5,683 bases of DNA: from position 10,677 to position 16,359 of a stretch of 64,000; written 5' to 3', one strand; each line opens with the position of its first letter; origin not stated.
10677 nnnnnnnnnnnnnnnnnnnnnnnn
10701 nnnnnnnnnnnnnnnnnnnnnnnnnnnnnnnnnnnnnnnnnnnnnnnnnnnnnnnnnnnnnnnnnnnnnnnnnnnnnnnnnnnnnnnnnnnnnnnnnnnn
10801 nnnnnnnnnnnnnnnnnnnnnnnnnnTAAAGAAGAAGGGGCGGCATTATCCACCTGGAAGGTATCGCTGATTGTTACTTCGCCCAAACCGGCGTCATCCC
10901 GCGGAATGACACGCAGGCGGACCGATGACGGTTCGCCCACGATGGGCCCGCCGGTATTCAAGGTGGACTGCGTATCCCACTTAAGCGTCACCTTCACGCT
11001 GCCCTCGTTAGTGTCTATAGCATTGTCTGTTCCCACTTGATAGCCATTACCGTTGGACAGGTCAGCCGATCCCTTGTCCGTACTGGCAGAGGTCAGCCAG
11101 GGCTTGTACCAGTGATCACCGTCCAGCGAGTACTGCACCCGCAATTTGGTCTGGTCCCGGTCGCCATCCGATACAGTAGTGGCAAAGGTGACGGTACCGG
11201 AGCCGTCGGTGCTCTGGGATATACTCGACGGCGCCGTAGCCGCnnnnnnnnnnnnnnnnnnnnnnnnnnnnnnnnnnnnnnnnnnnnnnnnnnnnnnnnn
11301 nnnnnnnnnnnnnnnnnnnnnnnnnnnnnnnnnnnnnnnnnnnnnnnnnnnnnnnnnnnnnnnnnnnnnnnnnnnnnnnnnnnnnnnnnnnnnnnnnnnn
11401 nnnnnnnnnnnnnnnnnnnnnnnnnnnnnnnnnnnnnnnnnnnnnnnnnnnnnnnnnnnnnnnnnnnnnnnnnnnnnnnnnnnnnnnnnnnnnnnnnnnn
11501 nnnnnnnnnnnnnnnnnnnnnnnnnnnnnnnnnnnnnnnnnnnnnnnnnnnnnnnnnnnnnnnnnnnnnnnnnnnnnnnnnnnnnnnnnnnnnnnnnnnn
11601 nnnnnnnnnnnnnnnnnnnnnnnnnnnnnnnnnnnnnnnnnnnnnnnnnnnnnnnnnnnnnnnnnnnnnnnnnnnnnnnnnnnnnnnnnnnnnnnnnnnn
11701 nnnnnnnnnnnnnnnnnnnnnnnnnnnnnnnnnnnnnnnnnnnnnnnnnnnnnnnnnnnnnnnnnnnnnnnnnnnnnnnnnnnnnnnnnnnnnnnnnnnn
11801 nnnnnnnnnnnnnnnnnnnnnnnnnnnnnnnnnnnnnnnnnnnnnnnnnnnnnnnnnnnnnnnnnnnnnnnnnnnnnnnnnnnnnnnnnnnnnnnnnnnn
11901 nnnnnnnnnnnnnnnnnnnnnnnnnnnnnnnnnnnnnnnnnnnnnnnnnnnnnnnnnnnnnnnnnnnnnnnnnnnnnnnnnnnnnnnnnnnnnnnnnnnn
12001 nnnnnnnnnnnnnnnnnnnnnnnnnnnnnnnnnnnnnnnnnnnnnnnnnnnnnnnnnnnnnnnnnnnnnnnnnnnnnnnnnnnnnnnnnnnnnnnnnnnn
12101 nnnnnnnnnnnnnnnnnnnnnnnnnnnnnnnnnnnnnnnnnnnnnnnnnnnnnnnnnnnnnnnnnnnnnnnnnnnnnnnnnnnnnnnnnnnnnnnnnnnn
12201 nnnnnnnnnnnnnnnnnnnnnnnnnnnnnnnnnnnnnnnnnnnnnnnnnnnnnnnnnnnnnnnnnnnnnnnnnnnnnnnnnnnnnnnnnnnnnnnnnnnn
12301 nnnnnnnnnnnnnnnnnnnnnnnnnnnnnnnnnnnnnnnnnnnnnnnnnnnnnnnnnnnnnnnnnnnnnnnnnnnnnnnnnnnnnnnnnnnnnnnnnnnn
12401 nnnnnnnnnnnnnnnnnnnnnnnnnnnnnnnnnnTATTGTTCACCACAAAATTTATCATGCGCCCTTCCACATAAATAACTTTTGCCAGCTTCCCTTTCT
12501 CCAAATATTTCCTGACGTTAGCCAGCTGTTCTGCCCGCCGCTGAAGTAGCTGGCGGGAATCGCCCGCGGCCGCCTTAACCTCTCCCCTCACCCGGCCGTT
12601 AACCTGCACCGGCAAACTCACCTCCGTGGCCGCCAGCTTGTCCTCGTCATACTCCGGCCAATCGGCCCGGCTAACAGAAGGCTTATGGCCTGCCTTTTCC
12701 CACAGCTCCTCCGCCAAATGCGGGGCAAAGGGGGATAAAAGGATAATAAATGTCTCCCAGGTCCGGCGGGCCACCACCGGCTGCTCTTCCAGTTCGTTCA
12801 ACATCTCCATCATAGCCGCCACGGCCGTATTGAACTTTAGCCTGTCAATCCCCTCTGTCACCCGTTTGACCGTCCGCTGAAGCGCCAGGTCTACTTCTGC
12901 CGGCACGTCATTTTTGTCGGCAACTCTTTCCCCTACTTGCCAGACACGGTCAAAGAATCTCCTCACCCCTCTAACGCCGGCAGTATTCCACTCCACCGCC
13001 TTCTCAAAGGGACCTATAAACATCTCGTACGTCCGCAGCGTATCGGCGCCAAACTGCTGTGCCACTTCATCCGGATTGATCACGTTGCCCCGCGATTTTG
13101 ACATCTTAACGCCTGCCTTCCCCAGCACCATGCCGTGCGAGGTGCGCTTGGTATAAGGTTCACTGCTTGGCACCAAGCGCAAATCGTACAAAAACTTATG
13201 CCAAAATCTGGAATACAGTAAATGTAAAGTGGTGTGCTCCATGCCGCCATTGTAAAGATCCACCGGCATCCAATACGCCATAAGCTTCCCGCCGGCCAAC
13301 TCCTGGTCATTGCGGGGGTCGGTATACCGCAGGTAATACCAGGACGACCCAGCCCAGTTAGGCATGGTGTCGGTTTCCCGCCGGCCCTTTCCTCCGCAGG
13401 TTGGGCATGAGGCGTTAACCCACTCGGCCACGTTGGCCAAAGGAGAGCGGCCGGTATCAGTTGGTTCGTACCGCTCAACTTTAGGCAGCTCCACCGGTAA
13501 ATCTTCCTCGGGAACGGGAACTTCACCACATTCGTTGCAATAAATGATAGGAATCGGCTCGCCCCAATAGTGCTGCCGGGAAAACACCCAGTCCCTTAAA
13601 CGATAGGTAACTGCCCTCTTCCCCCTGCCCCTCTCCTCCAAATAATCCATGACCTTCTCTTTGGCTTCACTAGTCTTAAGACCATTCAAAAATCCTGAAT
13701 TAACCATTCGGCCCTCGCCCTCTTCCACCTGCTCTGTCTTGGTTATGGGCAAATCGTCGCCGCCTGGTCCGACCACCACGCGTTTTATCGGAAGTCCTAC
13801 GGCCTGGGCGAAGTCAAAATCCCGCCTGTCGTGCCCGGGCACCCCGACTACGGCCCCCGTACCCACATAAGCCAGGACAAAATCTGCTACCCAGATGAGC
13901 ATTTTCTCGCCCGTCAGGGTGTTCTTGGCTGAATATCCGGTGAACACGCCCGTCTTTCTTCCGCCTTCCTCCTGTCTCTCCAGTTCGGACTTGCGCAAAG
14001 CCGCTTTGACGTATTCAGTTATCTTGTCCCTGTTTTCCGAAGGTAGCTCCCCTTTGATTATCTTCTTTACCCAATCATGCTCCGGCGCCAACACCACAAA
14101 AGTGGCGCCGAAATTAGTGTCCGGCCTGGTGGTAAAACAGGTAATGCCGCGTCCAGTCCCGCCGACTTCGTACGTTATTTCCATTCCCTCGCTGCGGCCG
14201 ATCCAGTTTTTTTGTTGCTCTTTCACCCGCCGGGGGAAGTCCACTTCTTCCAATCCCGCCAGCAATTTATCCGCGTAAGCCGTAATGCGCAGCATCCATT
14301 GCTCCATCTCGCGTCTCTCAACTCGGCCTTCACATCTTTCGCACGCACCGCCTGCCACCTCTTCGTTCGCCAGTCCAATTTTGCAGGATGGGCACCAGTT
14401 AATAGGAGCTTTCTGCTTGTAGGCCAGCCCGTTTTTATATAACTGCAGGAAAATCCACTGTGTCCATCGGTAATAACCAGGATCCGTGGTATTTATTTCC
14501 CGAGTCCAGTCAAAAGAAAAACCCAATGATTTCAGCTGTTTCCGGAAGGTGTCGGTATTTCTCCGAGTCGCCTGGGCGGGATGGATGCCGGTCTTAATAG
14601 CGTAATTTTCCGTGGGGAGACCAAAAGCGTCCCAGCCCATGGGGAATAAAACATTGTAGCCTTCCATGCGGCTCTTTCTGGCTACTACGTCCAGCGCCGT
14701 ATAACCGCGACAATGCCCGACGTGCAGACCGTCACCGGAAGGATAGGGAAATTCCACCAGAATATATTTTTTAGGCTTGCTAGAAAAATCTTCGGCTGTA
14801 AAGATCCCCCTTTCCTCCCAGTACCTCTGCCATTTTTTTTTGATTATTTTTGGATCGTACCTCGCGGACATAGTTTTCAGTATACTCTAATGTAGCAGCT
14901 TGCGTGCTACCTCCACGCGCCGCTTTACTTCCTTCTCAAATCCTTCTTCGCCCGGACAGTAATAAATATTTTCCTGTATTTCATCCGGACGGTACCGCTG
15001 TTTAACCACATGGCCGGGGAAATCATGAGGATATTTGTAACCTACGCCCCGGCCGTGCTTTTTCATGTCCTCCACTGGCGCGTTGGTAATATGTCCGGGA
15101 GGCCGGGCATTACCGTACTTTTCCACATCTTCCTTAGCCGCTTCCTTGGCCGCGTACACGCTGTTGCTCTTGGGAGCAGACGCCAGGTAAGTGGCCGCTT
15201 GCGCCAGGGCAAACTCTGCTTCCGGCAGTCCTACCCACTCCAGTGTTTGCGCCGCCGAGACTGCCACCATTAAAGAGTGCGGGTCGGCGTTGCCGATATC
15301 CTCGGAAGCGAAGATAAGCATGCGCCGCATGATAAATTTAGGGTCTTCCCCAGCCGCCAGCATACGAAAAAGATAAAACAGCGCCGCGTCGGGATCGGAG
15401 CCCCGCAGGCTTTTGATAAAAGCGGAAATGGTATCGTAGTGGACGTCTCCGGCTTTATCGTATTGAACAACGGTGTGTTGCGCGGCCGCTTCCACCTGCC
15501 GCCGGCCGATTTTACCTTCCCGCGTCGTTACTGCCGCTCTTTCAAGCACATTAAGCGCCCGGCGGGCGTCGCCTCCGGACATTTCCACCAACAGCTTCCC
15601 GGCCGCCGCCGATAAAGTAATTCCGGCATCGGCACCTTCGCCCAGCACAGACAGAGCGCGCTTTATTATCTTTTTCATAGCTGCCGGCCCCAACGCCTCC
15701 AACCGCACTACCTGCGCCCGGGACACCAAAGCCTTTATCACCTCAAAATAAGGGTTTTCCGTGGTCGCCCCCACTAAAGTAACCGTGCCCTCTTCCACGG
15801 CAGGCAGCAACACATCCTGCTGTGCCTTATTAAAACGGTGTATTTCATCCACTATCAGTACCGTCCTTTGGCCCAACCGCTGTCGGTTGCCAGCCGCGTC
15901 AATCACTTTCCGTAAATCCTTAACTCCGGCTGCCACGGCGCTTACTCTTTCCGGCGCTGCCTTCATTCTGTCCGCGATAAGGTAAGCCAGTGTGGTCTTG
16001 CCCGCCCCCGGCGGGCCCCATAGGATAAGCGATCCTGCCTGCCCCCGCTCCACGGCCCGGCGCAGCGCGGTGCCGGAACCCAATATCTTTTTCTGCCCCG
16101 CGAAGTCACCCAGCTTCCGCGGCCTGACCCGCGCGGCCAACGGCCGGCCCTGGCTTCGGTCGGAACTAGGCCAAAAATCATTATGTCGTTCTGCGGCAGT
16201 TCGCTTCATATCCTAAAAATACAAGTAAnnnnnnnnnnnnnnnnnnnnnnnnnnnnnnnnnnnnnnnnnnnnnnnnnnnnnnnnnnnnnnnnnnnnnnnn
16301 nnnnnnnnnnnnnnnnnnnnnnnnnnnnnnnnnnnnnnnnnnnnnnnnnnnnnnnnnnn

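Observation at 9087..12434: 1115-aa multi-domain surface protein (FG-GAP beta-propeller, FN3, Pro/Ala/Ser linker, CarboxypepD_reg) next to a 473-aa Cys-rich secreted protein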

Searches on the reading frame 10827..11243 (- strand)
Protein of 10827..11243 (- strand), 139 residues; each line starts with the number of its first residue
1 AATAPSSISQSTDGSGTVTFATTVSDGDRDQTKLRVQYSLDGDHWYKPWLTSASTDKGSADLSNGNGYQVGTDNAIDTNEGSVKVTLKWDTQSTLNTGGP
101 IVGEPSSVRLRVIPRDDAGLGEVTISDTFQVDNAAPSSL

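Call 67: search_solved_structures(query=A3, max_evalue=10, show_alignments=2)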
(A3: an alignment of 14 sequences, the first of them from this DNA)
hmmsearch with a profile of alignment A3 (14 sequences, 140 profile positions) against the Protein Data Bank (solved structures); distinct sequences matched with E-value up to 10: 1.
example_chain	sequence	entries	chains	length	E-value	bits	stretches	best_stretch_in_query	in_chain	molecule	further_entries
9g9a_H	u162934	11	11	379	1.8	11.3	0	37-79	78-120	CRISPR system Cms protein Csm5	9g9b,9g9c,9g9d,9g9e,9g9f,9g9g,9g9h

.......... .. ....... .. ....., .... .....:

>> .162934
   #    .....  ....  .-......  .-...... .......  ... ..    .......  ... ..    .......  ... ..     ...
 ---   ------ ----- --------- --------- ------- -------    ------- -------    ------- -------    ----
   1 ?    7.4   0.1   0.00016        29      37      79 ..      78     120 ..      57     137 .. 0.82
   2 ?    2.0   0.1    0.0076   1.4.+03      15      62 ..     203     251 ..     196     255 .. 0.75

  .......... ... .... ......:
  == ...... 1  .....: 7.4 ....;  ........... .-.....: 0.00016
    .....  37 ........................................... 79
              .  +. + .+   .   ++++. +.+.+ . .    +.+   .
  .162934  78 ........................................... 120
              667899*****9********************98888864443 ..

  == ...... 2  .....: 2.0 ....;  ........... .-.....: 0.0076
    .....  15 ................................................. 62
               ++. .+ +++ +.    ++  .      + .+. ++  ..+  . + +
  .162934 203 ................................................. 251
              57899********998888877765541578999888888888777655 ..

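Call 68: search_protein_families(library=pfam, proteins=[window:10827-11243:-], max_evalue=10)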
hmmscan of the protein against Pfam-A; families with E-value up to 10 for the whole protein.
seq(139 aa): 2 families
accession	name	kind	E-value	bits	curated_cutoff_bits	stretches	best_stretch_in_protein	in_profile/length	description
PF19944.4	DUF6406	-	0.016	15.9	26.9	1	70-133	5-60/84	Family of unknown function (DUF6406)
PF22847.2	BT_3657-like_N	-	0.056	13.7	27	1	11-47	17-53/168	Arabinosidase BT_3657-like, N-terminal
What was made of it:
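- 10839..11243 (-): Residues 398-532: unassigned, highly conserved beta-sandwich ('domX') with an Asp-box-like YSxDGxxW motif. No Pfam or PDB sequence match (calls 67, 68).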

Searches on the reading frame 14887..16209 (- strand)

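Call 72: search_protein_families(library=ncbifam, proteins=[window:14887-16209:-], max_evalue=0.00001)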
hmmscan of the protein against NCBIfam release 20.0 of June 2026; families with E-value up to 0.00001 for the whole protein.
window:14887-16209:- (440 aa): 40 families (the best 25 are shown)
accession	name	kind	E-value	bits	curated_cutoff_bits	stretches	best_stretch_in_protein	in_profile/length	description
NF009881.0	PRK13341.1-2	equivalog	5.5e-145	484.1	651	1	21-436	15-435/736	AAA family ATPase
NF009883.0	PRK13341.1-4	equivalog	1.6e-141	472.6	668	1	16-434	13-436/729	AAA family ATPase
NF009882.0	PRK13341.1-3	equivalog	1.1e-118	397.3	1197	1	22-429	18-430/734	AAA family ATPase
NF009880.0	PRK13341.1-1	equivalog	1.9e-99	333.7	891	1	22-432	6-402/599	AAA family ATPase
NF011289.0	PRK14700.1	equivalog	3.2e-63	213.7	570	1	135-435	1-294/300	recombination factor protein RarA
NF000868.0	PRK00080.1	equivalog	6.4e-21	74.6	282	1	25-141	16-129/330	Holliday junction branch migration DNA helicase RuvB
TIGR00635.1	ruvB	equivalog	2.8e-18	66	299.05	1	32-140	2-107/305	Holliday junction branch migration DNA helicase RuvB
TIGR02397.1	dnaX_nterm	equivalog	7e-17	61.7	250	1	91-305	94-291/355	DNA polymerase III subunit gamma/tau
NF001679.0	PRK00440.1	equivalog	1.8e-13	50.3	303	1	27-230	11-213/322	replication factor C small subunit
NF011523.0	PRK14962.1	equivalog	3.8e-13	49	576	1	91-242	94-238/474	DNA polymerase III subunits gamma and tau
NF011512.0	PRK14950.1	equivalog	5.5e-13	48.9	593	1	91-294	97-283/585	DNA polymerase III subunits gamma and tau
NF004046.1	PRK05563.1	equivalog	2.4e-12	46.6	400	1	91-302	95-289/567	DNA polymerase III subunit gamma/tau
NF003229.0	PRK04195.1-5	equivalog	2.9e-12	46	280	1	23-258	6-245/413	replication factor C large subunit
NF003230.0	PRK04195.1-6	equivalog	4.5e-12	45.4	441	1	27-228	7-208/494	replication factor C large subunit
NF003226.0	PRK04195.1-1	equivalog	1.2e-11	44.2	588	1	56-245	36-225/405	replication factor C large subunit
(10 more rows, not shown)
